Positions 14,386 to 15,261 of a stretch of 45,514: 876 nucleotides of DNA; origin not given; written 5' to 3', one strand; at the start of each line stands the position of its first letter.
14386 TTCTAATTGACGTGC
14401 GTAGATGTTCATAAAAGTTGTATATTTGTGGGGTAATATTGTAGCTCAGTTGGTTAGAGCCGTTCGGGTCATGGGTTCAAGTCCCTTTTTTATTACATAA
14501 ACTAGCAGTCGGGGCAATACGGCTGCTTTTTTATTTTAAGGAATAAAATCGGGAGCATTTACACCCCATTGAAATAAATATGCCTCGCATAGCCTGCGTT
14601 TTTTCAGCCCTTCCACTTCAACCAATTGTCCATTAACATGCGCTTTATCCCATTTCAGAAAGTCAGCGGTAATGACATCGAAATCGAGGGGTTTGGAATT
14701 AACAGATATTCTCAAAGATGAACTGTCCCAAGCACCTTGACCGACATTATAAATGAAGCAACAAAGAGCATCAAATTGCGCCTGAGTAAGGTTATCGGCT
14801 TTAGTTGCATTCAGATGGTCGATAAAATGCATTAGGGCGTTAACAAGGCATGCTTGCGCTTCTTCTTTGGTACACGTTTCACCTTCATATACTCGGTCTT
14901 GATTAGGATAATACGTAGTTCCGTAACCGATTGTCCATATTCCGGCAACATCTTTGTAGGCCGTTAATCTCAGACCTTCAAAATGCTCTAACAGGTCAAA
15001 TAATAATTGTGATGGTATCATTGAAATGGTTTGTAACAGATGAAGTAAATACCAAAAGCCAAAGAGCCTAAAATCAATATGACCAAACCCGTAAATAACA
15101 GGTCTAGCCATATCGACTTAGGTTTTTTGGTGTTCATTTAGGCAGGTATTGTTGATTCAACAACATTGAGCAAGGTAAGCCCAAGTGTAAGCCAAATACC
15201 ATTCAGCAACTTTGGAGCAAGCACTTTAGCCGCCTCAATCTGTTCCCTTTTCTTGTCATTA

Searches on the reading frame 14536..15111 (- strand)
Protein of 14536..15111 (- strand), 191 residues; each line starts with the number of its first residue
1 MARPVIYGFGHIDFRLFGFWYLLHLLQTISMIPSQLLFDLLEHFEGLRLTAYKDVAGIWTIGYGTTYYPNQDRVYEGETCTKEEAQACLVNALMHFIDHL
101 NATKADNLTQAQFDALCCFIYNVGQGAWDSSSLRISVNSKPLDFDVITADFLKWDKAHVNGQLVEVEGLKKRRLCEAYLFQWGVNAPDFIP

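Call 55: search_protein_families(library=pfam, proteins=[window:14536-15111:-], max_evalue=0.001)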
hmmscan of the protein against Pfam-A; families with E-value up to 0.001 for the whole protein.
window:14536-15111:- (191 aa): 1 family
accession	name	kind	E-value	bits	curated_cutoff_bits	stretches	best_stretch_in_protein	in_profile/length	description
PF00959.24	Phage_lysozyme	-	3.1e-32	112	22.3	1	43-176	2-125/125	Phage lysozyme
